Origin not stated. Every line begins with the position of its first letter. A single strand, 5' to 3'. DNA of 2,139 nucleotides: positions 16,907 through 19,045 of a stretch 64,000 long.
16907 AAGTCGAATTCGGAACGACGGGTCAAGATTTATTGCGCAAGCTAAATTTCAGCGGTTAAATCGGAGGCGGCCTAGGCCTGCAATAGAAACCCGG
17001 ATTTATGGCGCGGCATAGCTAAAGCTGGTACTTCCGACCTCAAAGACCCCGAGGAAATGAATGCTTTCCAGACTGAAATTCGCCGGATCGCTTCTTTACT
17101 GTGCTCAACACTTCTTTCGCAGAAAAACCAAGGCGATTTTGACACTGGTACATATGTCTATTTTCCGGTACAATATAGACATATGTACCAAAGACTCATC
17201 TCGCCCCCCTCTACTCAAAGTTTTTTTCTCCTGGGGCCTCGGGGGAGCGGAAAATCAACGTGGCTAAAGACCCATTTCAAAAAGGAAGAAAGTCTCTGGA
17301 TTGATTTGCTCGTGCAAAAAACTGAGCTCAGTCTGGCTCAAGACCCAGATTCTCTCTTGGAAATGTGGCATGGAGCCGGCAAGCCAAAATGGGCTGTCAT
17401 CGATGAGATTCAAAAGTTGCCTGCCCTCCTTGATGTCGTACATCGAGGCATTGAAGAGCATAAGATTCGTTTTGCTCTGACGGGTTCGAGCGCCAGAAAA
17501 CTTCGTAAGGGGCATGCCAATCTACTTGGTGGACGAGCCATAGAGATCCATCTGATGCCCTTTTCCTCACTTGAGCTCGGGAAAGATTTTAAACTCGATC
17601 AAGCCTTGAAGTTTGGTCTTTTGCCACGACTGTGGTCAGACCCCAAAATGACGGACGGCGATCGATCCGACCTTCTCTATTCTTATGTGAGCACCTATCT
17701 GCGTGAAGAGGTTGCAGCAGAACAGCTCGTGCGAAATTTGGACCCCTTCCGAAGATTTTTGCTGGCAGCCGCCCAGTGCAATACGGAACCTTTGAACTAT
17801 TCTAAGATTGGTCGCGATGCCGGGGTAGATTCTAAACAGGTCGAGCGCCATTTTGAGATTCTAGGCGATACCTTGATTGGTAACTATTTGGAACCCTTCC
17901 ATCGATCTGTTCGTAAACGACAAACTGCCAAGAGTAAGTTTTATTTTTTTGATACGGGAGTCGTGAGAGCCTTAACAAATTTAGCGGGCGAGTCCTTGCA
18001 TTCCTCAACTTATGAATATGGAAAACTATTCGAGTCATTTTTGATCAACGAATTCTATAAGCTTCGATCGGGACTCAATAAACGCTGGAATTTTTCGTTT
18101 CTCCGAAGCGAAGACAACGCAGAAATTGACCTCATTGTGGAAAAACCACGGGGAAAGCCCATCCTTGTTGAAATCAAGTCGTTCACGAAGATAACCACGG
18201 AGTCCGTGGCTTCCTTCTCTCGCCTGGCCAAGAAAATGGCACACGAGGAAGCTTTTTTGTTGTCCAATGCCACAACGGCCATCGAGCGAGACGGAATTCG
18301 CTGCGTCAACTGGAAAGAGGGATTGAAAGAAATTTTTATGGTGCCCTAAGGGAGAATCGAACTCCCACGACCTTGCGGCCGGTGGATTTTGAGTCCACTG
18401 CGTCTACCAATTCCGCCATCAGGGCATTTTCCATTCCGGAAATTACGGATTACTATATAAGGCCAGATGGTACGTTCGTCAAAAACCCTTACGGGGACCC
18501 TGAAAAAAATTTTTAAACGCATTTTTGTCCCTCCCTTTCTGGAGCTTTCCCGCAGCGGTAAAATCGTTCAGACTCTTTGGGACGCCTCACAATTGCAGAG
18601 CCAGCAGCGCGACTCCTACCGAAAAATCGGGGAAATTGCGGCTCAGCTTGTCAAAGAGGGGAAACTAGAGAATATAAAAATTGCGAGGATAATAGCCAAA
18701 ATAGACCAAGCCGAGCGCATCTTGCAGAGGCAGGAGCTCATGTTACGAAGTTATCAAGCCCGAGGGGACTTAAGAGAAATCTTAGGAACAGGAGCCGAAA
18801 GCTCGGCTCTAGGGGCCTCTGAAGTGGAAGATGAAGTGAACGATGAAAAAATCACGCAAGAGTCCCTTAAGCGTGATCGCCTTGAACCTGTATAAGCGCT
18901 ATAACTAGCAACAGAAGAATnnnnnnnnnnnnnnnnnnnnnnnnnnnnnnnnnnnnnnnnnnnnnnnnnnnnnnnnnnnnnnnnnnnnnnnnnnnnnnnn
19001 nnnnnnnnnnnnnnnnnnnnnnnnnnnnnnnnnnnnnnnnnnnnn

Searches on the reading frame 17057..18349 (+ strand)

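Call 4: search_protein_families(library=pfam, proteins=[window:17057-18349:+])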
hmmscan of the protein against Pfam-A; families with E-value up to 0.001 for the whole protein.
window:17057-18349:+ (430 aa): 2 families
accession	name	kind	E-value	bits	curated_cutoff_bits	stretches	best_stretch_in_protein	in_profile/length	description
PF13635.12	DUF4143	-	4.2e-34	118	28.1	1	218-375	3-159/160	Domain of unknown function (DUF4143)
PF13173.12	AAA_14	-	3.9e-20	72.6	27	1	55-173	4-127/129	AAA domain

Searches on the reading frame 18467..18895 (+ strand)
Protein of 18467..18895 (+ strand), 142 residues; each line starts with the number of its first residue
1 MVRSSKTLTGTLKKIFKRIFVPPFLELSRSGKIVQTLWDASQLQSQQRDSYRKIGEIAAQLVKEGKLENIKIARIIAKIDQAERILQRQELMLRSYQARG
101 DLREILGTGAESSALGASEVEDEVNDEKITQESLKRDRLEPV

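Call 4: search_protein_families(library=pfam, proteins=[window:18467-18895:+])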
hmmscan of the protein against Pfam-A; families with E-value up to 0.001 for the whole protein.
window:18467-18895:+ (142 aa): 0 families

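Call 5: search_protein_families(library=ncbifam, proteins=[window:18467-18895:+])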
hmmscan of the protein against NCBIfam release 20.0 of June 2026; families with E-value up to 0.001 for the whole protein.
window:18467-18895:+ (142 aa): 0 families
